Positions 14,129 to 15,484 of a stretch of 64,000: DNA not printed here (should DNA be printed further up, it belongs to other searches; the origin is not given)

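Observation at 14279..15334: yiiG: uncharacterised lipoprotein downstream of fdhD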

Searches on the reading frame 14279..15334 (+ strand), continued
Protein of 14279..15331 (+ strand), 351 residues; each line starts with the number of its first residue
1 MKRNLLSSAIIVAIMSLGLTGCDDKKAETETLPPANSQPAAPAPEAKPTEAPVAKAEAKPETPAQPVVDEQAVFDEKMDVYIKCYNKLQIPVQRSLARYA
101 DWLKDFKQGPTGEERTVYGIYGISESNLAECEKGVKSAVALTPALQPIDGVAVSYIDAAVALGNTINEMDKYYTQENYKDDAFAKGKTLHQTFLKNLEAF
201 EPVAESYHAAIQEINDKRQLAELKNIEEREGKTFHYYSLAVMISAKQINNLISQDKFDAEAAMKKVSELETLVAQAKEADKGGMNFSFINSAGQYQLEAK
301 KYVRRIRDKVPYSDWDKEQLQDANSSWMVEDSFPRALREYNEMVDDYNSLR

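Call 62: fold_search(model_id=the predicted structure, library=afdb50)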
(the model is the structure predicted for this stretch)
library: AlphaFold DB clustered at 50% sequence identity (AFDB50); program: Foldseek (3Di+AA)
matches with E <= 10: 706; with E <= 0.001: 342
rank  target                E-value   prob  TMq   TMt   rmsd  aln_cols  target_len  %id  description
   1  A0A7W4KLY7            9.2e-41  1.00  0.83  0.83  14.7       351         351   96  DUF3829 domain-containing protein
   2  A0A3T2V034            4.4e-33  1.00  0.70  0.79  13.5       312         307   96  Lipoprotein (Fragment) [Shigella flexneri]
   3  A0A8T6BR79            9.5e-31  1.00  0.68  0.91   2.4       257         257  100  DUF3829 domain-containing protein (Fragment) [Escherichia coli]
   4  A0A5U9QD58            1.2e-29  1.00  0.68  0.81   4.0       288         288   72  YiiG family protein (Fragment) [Salmonella enterica subsp. enterica serovar Albany]
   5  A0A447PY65            4.3e-27  1.00  0.72  0.74   2.7       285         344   66  Lipoprotein [Salmonella enterica I]
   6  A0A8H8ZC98            7.3e-26  1.00  0.55  0.77  13.0       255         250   95  YiiG family protein (Fragment) [Shigella flexneri]
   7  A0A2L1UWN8            5.0e-25  1.00  0.78  0.78  14.4       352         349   40  DUF3829 domain-containing protein [Rahnella sikkimica]
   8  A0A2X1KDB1            1.5e-21  1.00  0.50  0.76  20.4       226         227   87  Putative lipoprotein [Escherichia coli]
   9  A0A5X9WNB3            4.1e-21  1.00  0.76  0.82  11.6       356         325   39  DUF3829 domain-containing protein [Salmonella enterica subsp. enterica serovar Albany]
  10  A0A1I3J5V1            1.4e-20  1.00  0.78  0.77  12.9       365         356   36  DUF3829 domain-containing protein [Xenorhabdus mauleonii]
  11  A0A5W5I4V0            2.7e-20  1.00  0.78  0.80  12.8       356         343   35  DUF3829 domain-containing protein [Salmonella enterica subsp. enterica serovar Cerro]
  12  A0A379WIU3            7.8e-20  1.00  0.60  0.95   1.4       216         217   73  Lipoprotein [Salmonella enterica I]
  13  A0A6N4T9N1            2.3e-19  1.00  0.71  0.73  24.9       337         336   35  Lipoprotein
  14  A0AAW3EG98            2.4e-19  1.00  0.71  0.73  17.6       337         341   36  DUF3829 domain-containing protein [Pectobacterium wasabiae]
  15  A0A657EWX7            3.9e-19  1.00  0.51  0.98   0.8       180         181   96  DUF3829 domain-containing protein (Fragment) [Salmonella enteritidis]
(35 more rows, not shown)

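Call 77: search_protein_families(proteins=[window:14279-15331:+, L014:7638-9470:+, L014:9475-11778:+], library=padloc, max_evalue=0.001)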
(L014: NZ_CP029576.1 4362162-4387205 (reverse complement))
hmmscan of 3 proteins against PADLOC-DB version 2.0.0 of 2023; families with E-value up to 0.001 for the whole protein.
window:14279-15331:+ (351 aa): 0 families

L014:7638-9470:+ (611 aa): 3 families
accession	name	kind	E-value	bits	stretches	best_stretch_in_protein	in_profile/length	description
PDLC03972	TmtA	-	5.5e-06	22.7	1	13-137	22-130/1302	-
PDLC03971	TmtA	-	0.00065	15.3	0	36-89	58-107/1782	-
PDLC03966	TmtA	-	0.00083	15.2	0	35-132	46-135/1655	-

L014:9475-11778:+ (768 aa): 0 families

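Call 80: find_encoding_contigs(protein=P0145, flank=5000, max_places=2)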
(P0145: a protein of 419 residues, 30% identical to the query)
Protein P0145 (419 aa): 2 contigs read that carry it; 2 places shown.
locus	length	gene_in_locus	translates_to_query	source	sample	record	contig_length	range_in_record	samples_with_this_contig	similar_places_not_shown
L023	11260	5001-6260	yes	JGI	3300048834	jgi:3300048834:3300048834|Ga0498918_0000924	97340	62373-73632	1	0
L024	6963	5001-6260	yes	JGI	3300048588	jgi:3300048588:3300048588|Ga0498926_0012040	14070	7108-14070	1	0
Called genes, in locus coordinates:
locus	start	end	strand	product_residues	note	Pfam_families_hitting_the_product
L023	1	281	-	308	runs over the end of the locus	-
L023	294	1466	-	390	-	-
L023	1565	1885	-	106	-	PF14107:DUF4280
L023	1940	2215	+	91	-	-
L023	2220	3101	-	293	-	PF05787:PhoX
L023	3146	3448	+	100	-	-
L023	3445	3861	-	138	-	-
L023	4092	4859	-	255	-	-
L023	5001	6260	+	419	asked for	PF12889:DUF3829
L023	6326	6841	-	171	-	PF01124:MAPEG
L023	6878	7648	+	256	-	PF00165:HTH_AraC (faint), PF12833:HTH_18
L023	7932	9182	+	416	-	-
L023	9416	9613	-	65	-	-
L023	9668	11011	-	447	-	PF09112:N-glycanase_N (faint), PF09113:N-glycanase_C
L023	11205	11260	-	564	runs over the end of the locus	-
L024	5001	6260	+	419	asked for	PF12889:DUF3829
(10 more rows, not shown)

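Call 81: find_encoding_contigs(protein=P0190, flank=5000, max_places=1)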
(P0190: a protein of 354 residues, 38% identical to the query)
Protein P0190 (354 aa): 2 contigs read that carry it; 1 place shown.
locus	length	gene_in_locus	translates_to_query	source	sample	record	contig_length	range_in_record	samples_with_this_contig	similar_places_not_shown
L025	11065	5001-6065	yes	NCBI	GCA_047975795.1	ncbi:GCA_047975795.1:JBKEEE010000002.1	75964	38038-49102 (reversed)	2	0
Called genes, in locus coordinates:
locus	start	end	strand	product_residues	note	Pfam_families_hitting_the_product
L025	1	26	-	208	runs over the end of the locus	PF02660:G3P_acyltransf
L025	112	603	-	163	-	PF04073:tRNA_edit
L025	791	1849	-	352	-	PF00248:Aldo_ket_red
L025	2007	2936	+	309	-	PF00561:Abhydrolase_1, PF12146:Hydrolase_4, PF12697:Abhydrolase_6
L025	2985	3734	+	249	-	PF04402:SIMPL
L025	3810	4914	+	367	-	PF03462:PCRF, PF00472:RF-1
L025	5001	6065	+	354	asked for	PF12889:DUF3829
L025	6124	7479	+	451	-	PF12894:ANAPC4_WD40 (faint), PF24807:WD40_CDC20-Fz (faint), PF00400:WD40 (faint), PF23414:Beta-prop_EML_2 (faint), PF23381:Beta-prop_IFT122_1st (faint), PF25174:Beta-prop_THOC3 (weak), PF13570:Beta-prop_ACSF4 (weak)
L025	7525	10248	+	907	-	PF17900:Peptidase_M1_N, PF01433:Peptidase_M1, PF11940:DUF3458, PF17432:DUF3458_C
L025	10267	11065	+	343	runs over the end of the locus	PF00316:FBPase, PF18913:FBPase_C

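Call 83: profile_search(protein=P0049)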
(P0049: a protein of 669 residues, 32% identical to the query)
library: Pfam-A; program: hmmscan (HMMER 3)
A. the first sequence (669 residues): domains with independent E <= 10: 3; with E <= 0.001: 1
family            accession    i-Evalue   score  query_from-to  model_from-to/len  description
DUF3829           PF12889.12    7.3e-65   219.8     377-652         5-281/285  Protein of unknown function (DUF3829)
DnaJ              PF00226.36       0.88    10.2       8-51          2-51/63  DnaJ domain
DUF6870           PF21757.2         1.6     9.2     155-183        13-41/71  Family of unknown function (DUF6870)

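Call 85: search_dna_similar(query=window:14279-15331:+, collection=phages, mode=protein, max_evalue=0.001, max_rows=10)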
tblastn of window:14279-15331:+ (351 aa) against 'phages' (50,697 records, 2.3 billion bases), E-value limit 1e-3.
Records with a match: 3; places in all: 5; records where one place covers at least 80% of the query: 3.
Best place of each record, by identity: 60-80% 2; <60% 1.
By first word of the organism name: Escherichia 2; Salmonella 1.
By host as written in the record: Escherichia coli O157:H7 ATCC 43895 2; Homo sapiens 1.
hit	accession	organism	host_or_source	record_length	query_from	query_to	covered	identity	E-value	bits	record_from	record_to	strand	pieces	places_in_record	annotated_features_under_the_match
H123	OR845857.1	Escherichia phage ECO95 1-6-1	Escherichia coli O157:H7 ATCC 43895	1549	1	351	100%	66.9%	2e-163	471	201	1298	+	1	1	record has no annotation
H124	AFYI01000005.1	Salmonella enterica subsp. enterica serovar Infantis str. ...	Homo sapiens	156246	1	351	100%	66.9%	3e-149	470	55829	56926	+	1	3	hypothetical protein (x2)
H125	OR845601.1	Escherichia phage ECO95 1-6-1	Escherichia coli O157:H7 ATCC 43895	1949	68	348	80%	36.0%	1e-57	202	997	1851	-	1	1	record has no annotation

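Call 86: search_dna_similar(query=window:14279-15331:+, collection=plasmids, mode=protein, max_evalue=0.001, max_rows=20)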
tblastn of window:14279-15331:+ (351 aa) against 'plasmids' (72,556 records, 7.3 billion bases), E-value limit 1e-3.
Records with a match: 64; places in all: 68; records where one place covers at least 80% of the query: 50.
Best place of each record, by identity: 95-99% 2; 90-95% 2; 60-80% 4; <60% 56.
By first word of the organism name: Pantoea 42; Rhizobium 8; Escherichia 4; Salmonella 4; Duffyella 3; Agrobacterium 3.
By predicted mobility (MOB-suite, as given by PLSDB): non-mobilizable 63; conjugative 1.
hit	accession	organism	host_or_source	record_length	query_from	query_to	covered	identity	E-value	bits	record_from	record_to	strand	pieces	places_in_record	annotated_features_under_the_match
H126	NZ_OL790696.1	Escherichia coli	-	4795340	1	351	100%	94.9%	0e+0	639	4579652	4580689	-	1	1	none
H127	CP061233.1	Escherichia coli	Sheep,cell culture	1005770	1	351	100%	94.6%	0e+0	634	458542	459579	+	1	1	YiiG family protein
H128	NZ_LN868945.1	Salmonella enterica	Homo sapiens,feces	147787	1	351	100%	66.9%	4e-149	471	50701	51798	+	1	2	YiiG family protein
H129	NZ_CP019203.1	Salmonella enterica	environmental,creek water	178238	1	351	100%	66.7%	2e-148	469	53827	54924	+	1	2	YiiG family protein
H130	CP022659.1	Salmonella enterica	river water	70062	1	351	100%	65.6%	4e-148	468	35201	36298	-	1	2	DUF3829 domain-containing protein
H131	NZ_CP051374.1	Salmonella enterica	bovine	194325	1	351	100%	65.6%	4e-148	468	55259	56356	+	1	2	YiiG family protein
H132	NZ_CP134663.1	Escherichia coli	Larus michahellis,bacteria,cloaca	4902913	139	351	61%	96.2%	5e-134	428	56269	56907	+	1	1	none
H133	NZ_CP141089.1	Escherichia coli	Homo sapiens,Infected Human Urine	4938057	139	334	56%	96.4%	7e-121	390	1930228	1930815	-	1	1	none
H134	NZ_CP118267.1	Pantoea sp. Lij88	cell culture,soil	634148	67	350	81%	33.1%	3e-45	172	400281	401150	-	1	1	YiiG family protein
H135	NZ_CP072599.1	Duffyella gerundensis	Prunus dulcis,Inner leaf tissues of ...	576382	69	350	80%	33.3%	7e-45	171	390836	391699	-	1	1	YiiG family protein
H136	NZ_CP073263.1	Duffyella gerundensis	Lolium perenne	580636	69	350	80%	33.0%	1e-44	171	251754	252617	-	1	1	YiiG family protein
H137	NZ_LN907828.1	Duffyella gerundensis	-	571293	69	350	80%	33.0%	3e-44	169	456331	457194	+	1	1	YiiG family protein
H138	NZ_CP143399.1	Pantoea agglomerans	Brassica napus,cell culture,Seed,Seed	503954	69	350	80%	33.0%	1e-43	168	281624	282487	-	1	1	YiiG family protein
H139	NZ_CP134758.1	Pantoea agglomerans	Allium cepa,cell culture,bulb ...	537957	69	350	80%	33.0%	4e-39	154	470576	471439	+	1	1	YiiG family protein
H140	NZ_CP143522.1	Pantoea agglomerans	-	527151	69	350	80%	33.0%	8e-39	154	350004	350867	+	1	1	YiiG family protein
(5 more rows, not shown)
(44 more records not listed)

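Call 95: find_homologous_proteins(query=P0145, max_evalue=0.00001)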
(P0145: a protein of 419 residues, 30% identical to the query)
Query P0145 (419 aa): 12 proteins with E <= 0.00001 among 8000 candidates.
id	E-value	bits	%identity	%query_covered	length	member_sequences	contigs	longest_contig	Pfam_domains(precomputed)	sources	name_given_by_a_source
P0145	1.2e-272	922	100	100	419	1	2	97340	PF12889.13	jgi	jgi:hypothetical protein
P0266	6.4e-111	389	46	100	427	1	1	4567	PF12889.13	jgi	jgi:hypothetical protein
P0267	1.2e-90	323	50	72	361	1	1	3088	PF12889.13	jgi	jgi:hypothetical protein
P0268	3.2e-85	305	40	99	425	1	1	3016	PF12889.13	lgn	-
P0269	6.4e-85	304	40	99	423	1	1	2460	PF12889.13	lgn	-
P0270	2.1e-84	302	50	73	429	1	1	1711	PF12889.13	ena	-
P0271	4.5e-84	301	40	99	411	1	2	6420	PF12889.13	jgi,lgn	-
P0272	3.2e-80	288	38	99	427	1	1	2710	PF12889.13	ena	-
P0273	7.1e-71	258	38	95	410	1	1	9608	PF12889.13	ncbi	ncbi:MAG: DUF3829 domain-containing protein [Myxococcota bacterium]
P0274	8.5e-66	241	42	69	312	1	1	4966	PF12889.13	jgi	-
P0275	7.5e-64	234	42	65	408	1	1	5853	PF12889.13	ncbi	ncbi:MAG: DUF3829 domain-containing protein [Myxococcota bacterium]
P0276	7.6e-10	57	42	28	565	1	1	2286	PF07714.24,PF00069.32,PF12889.13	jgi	jgi:hypothetical protein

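Call 98: profile_search(protein=P0276)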
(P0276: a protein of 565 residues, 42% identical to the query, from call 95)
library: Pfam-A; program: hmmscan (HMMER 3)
A. the first sequence (565 residues): domains with independent E <= 10: 8; with E <= 0.001: 4
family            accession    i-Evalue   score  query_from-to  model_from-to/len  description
Pkinase           PF00069.31    8.6e-33   114.3      20-245        15-253/263  Protein kinase domain
PK_Tyr_Ser-Thr    PF07714.23    3.7e-11    43.3      26-244        25-249/258  Protein tyrosine and serine/threonine kinase
DUF3829           PF12889.12    1.2e-09    38.6     348-458        20-132/285  Protein of unknown function (DUF3829)
APH               PF01636.29    0.00027    21.2      21-131        13-113/239  Phosphotransferase enzyme family
APH               PF01636.29       0.07    13.3     132-159       170-198/239  Phosphotransferase enzyme family
Haspin_kinase     PF12330.14       0.17    11.3     110-167       206-262/364  Haspin like kinase domain
Seadorna_VP7      PF07387.17       0.25    10.8     122-156       154-188/308  Seadornavirus VP7
Pkinase_fungal    PF17667.7        0.27    10.4     113-177       287-363/387  Fungal protein kinase
